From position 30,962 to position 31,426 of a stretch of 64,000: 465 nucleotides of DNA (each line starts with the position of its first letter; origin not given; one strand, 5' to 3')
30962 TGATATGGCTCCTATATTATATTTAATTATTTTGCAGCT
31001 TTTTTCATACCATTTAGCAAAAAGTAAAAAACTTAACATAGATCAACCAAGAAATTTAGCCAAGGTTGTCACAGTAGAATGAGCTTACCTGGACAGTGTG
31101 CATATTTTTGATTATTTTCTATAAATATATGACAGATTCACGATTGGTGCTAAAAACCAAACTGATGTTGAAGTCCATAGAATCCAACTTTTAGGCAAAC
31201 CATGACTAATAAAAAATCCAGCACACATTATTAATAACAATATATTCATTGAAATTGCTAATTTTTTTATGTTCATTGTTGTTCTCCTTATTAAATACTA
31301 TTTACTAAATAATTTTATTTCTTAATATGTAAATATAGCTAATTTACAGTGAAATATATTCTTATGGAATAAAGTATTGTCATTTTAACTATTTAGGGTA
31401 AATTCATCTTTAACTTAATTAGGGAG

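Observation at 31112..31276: Unannotated 54-aa two-TM ORF with a near-consensus SD directly upstream of the proteorhodopsin gene (opposite strand)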

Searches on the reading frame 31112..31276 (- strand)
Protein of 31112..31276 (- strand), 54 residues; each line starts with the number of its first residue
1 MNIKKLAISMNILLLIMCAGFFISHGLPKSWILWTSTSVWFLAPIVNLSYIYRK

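Call 6: find_homologous_proteins(query=window:31115-31276:-, max_evalue=0.01)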
Query seq(54 aa) (54 aa): 2 proteins with E <= 0.01 among 2 candidates.
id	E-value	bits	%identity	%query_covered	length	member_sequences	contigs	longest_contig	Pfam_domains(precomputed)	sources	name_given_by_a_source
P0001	4.0e-25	103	93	100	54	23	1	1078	-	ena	-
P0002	2.5e-21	92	78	100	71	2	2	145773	-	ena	-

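Call 7: search_protein_families(library=pfam, proteins=[window:31115-31276:-], max_evalue=1)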
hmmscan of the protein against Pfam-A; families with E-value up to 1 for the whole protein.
seq(54 aa): 1 family
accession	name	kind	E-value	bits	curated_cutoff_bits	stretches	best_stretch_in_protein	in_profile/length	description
PF12650.12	DUF3784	-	0.034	14.8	28.1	1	2-51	38-90/94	Domain of unknown function (DUF3784)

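Call 9: find_encoding_contigs(protein=P0002, flank=5000, max_places=6)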
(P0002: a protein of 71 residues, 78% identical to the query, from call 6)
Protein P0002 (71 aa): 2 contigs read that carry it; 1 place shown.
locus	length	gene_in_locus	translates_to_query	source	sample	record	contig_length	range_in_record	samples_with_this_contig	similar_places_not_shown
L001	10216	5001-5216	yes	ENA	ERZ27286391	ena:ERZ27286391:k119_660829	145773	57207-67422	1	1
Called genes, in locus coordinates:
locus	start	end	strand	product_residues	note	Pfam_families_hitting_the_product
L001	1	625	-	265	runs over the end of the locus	PF15461:BCD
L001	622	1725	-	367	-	PF05834:Lycopene_cycl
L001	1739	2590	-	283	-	PF00494:SQS_PSY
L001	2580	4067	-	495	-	PF00070:Pyr_redox (faint), PF01266:DAO (faint), PF01593:Amino_oxidase, PF03486:HI0933_like (faint), PF07992:Pyr_redox_2 (faint), PF12831:FAD_oxidored (weak), PF13450:NAD_binding_8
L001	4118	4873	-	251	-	PF01036:Bac_rhodopsin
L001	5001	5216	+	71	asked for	-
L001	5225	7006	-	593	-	PF13522:GATase_6, PF13537:GATase_7, PF01380:SIS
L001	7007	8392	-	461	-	PF00483:NTP_transferase, PF01128:IspD (weak), PF12804:NTP_transf_3, PF25084:LbH_EIF2B (weak), PF25087:GMPPB_C, PF25084:LbH_EIF2B, PF00132:Hexapep (weak), PF25087:GMPPB_C (weak), +1 more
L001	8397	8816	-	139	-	PF00436:SSB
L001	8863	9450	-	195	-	PF00293:NUDIX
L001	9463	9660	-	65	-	PF01192:RNA_pol_Rpb6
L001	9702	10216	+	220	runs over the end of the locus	PF01502:PRA-CH, PF01503:PRA-PH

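Call 10: find_encoding_contigs(protein=P0001, flank=5000, max_places=6)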
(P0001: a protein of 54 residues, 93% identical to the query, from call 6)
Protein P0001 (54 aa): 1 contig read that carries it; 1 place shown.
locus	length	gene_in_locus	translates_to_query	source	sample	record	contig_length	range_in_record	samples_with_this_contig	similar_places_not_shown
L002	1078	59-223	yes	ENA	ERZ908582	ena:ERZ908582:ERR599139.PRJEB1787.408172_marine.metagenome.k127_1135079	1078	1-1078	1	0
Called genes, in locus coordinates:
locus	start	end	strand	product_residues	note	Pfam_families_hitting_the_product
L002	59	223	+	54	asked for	-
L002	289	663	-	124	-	PF02945:Endonuclease_7 (weak)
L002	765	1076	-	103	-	?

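Call 21: find_related_loci(query=A1, collection=metagenome_contigs, flank=4000)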
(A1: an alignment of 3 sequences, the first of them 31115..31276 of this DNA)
Query A1 (54 aa) in metagenome_contigs; peptide patterns used: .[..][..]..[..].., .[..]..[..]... (x = any residue, [..] = any of these).
407 stretches matched a pattern; 5 encode a relative of the query (tblastn E <= 1e-3); 5 distinct loci.
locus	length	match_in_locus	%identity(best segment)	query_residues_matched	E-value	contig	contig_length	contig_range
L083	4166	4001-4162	100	1-54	9e-33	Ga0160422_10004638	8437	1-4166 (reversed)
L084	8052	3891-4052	100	1-54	9e-33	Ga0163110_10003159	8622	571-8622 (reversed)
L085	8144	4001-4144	79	1-48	5e-24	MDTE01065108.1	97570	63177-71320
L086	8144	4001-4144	79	1-48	5e-24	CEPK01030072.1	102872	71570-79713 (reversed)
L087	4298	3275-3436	59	1-54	6e-20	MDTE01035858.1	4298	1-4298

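Call 23: search_protein_representatives(alignment_id=A1)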
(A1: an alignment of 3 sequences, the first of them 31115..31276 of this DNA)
Query: 3 sequences, 54 profile positions. Proteins with E-value up to 0.001 (for the whole library): 39; up to 1e-10: 22; up to 1e-30: 0. The best 39 are listed.
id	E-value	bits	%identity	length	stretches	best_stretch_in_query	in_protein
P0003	4.0e-20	87.4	-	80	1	1-53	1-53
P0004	2.1e-19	85.1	-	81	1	1-54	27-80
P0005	1.6e-18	82.3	-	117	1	1-53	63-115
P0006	1.9e-18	82.0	-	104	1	1-53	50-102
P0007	2.6e-18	81.6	-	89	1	1-53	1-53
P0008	2.6e-18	81.6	-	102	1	1-53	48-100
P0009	9.2e-18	79.8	-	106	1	1-53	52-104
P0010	2.6e-17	78.4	-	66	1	1-53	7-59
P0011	1.5e-16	76.0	-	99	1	1-53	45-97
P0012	7.2e-16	73.8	-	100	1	1-53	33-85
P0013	7.8e-16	73.7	-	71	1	1-49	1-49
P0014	1.6e-15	72.7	-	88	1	1-53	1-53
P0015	2.1e-15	72.3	-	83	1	1-53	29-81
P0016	1.1e-14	70.0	-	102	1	1-53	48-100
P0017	1.4e-14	69.7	-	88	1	1-53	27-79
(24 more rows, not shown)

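Call 28: find_homologous_proteins(query=A4, max_evalue=0.001)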
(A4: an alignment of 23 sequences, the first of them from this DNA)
Query A4 (23 sequences) (54 aa, profile of the alignment): 181 proteins with E <= 0.001 among 609 candidates; the best 120 are listed.
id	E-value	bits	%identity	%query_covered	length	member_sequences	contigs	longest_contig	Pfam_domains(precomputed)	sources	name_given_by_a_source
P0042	8.9e-27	110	57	100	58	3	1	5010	-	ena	-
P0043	2.4e-26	109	56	100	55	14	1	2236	-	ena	-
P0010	2.9e-26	109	51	98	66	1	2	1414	-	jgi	jgi:hypothetical protein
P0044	3.1e-26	109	53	98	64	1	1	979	-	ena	-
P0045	5.7e-26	108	61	100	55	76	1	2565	-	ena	-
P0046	7.7e-26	107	56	100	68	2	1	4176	-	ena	-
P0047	1.0e-25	107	59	100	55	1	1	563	-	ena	-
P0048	1.1e-25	107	51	98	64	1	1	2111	-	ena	-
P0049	1.1e-25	107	55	98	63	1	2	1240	-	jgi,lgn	jgi:uncharacterized membrane protein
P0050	1.3e-25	107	54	100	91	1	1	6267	-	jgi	-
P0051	2.0e-25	106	56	96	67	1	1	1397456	-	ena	-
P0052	2.1e-25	106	52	96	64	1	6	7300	-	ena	-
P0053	2.3e-25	106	56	100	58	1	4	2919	-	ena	-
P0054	2.6e-25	106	51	98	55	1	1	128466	-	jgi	jgi:hypothetical protein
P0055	2.7e-25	106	62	96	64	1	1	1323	-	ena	-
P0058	3.1e-25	105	50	100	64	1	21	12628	-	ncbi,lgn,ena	-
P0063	4.3e-25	105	50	96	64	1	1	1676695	-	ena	-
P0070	7.5e-25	104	57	98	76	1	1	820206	-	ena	-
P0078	1.0e-24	104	58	98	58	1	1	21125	-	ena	-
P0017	1.2e-24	104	51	98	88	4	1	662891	-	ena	-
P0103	3.0e-24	102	54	100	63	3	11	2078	-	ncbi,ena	-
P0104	3.0e-24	102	54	100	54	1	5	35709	-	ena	-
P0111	4.1e-24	102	57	94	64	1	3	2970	-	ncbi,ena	-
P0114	4.7e-24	102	56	100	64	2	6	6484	-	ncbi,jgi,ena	-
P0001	8.1e-24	101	93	100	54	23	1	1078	-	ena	-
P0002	4.5e-23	99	78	100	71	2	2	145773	-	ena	-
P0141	5.0e-23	98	44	100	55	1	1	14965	-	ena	-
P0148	7.4e-23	98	55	94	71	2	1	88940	-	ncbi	-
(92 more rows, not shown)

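Call 29: search_protein_families(library=ncbifam, alignment_id=A4, max_evalue=1)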
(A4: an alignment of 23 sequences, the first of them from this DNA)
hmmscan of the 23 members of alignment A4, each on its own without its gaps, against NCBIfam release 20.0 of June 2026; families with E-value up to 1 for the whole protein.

A. member 1, seq(54 aa): 1 family
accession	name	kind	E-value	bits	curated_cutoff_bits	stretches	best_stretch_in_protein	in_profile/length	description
NF007699.1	PRK10381.1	equivalog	0.24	10.3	300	1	10-39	44-70/368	LPS O-antigen length regulator Wzz(fepE)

B. families by the number of members that match (of 23 scanned): 7 families
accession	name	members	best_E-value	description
NF007699.1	PRK10381.1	2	0.079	LPS O-antigen length regulator Wzz(fepE)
NF045951.1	MAG0110_fam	1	0.0012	MAG0110 family membrane protein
TIGR00025.1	Mtu_efflux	1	0.0082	ABC transporter efflux protein, DrrB family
NF004753.0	PRK06080.1-5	1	0.048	1,4-dihydroxy-2-naphthoate polyprenyltransferase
NF002973.0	PRK03659.1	1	0.1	glutathione-regulated potassium-efflux system protein KefB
NF008178.0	PRK10926.1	1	0.16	ferredoxin--NADP(+) reductase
NF047706.1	LIC12611_phage_tail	1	0.39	LIC12611 family phage tail protein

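Call 30: search_protein_families(library=pfam, alignment_id=A4, max_evalue=1)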
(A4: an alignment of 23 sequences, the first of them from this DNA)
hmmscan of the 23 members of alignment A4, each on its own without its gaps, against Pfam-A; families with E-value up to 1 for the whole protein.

A. member 1, seq(54 aa): 1 family
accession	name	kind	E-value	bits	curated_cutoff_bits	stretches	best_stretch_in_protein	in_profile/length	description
PF12650.12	DUF3784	-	0.034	14.8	28.1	1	2-51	38-90/94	Domain of unknown function (DUF3784)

B. families by the number of members that match (of 23 scanned): 17 families
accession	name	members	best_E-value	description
PF23417.1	STING_TM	5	0.02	STING transmembrane domain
PF12650.12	DUF3784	3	0.018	Domain of unknown function (DUF3784)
PF12459.13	DltX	2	0.02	D-Ala-teichoic acid biosynthesis protein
PF21222.2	Lamp2_2nd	2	0.03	Lysosome-associated membrane glycoprotein 2, transmembrane segment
PF20990.2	DUF2207_C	2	0.53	Predicted membrane protein (DUF2207) C-terminal domain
PF20447.3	DUF6704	1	0.025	Family of unknown function (DUF6704)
PF11346.13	DUF3149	1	0.048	Protein of unknown function (DUF3149)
PF24661.1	DUF7649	1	0.057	Domain of unknown function (DUF7649)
PF20386.3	DUF6681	1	0.09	Family of unknown function (DUF6681)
PF02656.20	DUF202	1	0.12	Domain of unknown function (DUF202)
PF05569.17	Peptidase_M56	1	0.16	BlaR1 peptidase M56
PF16066.10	DUF4808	1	0.25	Domain of unknown function (DUF4808)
PF07835.17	COX4_pro_2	1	0.25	Bacterial aa3 type cytochrome c oxidase subunit IV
PF17421.7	DUF5409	1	0.28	Family of unknown function (DUF5409)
PF17454.7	Bee_toxin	1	0.36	Honey bee toxin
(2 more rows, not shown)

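Call 31: find_encoding_contigs(protein=P0051, flank=5000, max_places=2)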
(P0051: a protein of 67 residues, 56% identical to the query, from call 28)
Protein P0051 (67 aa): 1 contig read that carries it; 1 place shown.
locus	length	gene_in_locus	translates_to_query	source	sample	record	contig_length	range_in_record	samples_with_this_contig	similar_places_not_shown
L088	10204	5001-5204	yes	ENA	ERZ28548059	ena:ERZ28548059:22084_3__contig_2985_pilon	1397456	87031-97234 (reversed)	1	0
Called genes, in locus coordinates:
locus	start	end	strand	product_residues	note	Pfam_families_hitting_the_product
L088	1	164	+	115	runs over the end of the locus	PF00453:Ribosomal_L20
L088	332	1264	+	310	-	PF01409:tRNA-synt_2d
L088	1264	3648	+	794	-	PF01588:tRNA_bind, PF03483:B3_4, PF03484:B5, PF17759:tRNA_synthFbeta, PF03147:FDX-ACB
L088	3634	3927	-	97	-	-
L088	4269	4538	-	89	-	-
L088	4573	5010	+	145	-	-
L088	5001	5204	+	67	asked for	-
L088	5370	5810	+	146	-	-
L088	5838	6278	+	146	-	-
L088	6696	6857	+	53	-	PF22388:DUF6974 (weak)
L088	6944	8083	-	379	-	PF00211:Guanylate_cyc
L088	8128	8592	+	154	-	PF00588:SpoU_methylase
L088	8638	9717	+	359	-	PF03480:DctP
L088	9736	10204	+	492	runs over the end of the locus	PF00939:Na_sulph_symp, PF03600:CitMHS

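Call 32: find_encoding_contigs(protein=P0070, flank=5000, max_places=2)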
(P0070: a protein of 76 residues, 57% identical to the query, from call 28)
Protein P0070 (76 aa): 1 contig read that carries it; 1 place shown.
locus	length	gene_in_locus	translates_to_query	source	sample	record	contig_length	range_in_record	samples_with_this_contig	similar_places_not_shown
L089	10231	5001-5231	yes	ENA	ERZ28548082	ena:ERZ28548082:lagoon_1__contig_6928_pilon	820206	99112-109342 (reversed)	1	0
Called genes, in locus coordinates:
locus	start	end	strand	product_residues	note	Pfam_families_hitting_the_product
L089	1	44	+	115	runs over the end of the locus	PF00453:Ribosomal_L20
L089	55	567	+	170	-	PF02912:Phe_tRNA-synt_N, PF01409:tRNA-synt_2d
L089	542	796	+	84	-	PF01409:tRNA-synt_2d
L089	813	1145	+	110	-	PF01409:tRNA-synt_2d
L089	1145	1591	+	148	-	PF01588:tRNA_bind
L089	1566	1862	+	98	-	-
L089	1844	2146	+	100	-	PF03483:B3_4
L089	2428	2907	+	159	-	PF03484:B5, PF17759:tRNA_synthFbeta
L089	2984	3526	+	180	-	PF17759:tRNA_synthFbeta, PF03147:FDX-ACB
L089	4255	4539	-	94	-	-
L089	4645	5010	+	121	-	-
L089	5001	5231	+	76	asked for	-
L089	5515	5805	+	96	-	-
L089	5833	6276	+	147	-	-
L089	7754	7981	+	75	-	-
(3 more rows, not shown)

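Call 33: find_encoding_contigs(protein=P0017, flank=5000, max_places=2)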
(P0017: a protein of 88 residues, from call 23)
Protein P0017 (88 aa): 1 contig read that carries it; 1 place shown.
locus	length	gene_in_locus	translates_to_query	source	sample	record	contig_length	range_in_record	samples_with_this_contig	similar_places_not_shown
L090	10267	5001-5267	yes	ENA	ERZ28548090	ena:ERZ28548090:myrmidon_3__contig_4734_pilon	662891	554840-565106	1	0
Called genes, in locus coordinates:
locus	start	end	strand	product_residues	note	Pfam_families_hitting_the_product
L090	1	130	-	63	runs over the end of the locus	-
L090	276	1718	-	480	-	PF01297:ZnuA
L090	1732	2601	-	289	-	PF00950:ABC-3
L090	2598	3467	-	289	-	PF00005:ABC_tran, PF02463:SMC_N (faint), PF13304:AAA_21 (faint)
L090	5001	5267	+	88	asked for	-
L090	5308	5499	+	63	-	-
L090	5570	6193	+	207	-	PF00775:Dioxygenase_C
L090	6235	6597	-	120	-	PF00011:HSP20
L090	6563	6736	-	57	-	-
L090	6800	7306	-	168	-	-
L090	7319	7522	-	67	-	-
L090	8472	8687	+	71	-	-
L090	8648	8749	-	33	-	-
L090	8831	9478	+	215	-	PF00565:SNase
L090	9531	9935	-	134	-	PF12973:Cupin_7, PF07883:Cupin_2 (weak)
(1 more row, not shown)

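Call 36: search_protein_families(library=phrogs, alignment_id=A4, max_evalue=0.1)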
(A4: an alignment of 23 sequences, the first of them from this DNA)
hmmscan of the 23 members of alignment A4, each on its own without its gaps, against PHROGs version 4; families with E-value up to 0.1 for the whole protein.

A. member 1, seq(54 aa): 0 families

B. families by the number of members that match (of 23 scanned): 4 families
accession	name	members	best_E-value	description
phrog_32436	-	2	0.0073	-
phrog_23759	-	1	0.035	-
phrog_34001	-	1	0.071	-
phrog_36465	-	1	0.071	-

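Call 37: search_protein_families(library=padloc, alignment_id=A4, max_evalue=0.1)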
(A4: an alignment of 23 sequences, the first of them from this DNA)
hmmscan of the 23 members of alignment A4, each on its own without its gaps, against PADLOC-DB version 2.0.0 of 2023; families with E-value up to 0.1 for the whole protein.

A. member 1, seq(54 aa): 0 families

B. families by the number of members that match (of 23 scanned): 1 family
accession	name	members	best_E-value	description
PDLC00669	Effector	1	0.069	2TM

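Call 38: search_solved_structures(query=A4, max_evalue=1)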
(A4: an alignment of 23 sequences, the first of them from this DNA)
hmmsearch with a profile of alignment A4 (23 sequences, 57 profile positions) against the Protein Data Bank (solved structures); distinct sequences matched with E-value up to 1: 0.

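Call 39: find_encoding_contigs(protein=P0063, flank=5000, max_places=2)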
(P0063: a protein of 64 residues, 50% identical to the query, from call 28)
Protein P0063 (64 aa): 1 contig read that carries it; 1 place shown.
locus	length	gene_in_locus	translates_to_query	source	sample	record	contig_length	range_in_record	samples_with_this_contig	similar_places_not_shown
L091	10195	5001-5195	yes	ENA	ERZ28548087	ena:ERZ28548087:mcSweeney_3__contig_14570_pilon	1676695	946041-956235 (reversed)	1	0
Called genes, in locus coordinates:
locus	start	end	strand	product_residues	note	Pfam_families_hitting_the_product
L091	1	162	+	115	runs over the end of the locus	PF00453:Ribosomal_L20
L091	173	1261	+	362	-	PF02912:Phe_tRNA-synt_N, PF01409:tRNA-synt_2d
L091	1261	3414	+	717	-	PF01588:tRNA_bind, PF03483:B3_4, PF03484:B5, PF17759:tRNA_synthFbeta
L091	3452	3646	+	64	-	PF03147:FDX-ACB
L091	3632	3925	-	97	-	-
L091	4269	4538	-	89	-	-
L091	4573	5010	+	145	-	-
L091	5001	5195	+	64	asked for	-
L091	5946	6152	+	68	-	-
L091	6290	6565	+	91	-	PF22388:DUF6974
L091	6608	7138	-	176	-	-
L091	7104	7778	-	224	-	PF00211:Guanylate_cyc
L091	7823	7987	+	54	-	PF00588:SpoU_methylase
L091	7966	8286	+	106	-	PF00588:SpoU_methylase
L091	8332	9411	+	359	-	PF03480:DctP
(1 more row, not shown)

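Call 40: find_encoding_contigs(protein=P0148, flank=5000, max_places=2)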
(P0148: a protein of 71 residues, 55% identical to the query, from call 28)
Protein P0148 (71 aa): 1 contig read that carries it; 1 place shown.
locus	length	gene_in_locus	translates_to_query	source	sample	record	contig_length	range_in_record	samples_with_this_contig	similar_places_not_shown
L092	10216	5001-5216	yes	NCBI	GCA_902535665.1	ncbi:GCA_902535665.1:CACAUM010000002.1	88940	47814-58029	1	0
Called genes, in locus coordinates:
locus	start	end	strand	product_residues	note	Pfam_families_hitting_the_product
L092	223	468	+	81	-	-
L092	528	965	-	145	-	-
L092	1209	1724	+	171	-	PF13302:Acetyltransf_3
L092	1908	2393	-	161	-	-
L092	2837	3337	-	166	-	-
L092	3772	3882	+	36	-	-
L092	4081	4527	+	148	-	-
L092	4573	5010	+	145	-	-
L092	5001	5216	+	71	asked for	-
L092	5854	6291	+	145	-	-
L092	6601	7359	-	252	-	PF00106:adh_short, PF08659:KR, PF01370:Epimerase (faint), PF13561:adh_short_C2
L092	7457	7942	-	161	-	-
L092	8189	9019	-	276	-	PF04072:LCM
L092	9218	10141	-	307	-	-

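Call 41: find_encoding_contigs(protein=P0054, flank=5000, max_places=2)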
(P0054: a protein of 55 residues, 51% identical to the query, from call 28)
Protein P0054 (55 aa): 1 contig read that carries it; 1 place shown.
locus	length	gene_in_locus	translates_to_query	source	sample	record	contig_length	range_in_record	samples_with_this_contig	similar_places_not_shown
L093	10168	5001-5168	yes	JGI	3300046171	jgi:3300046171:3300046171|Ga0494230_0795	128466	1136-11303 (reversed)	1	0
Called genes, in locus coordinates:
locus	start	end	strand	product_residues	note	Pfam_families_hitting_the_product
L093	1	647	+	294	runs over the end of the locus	PF08032:SpoU_sub_bind (weak), PF00588:SpoU_methylase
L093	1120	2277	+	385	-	PF20172:DUF6538, PF00589:Phage_integrase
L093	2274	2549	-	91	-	PF12594:DUF3764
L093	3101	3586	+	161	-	PF04940:BLUF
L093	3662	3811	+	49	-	-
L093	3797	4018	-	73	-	PF04832:SOUL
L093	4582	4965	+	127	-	-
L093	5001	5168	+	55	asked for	-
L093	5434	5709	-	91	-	-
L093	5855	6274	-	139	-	-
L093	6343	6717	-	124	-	-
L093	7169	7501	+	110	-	PF04828:GFA (weak)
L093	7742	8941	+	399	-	PF00211:Guanylate_cyc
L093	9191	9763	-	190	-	PF00005:ABC_tran, PF02463:SMC_N (weak)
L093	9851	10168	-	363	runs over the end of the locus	PF00664:ABC_membrane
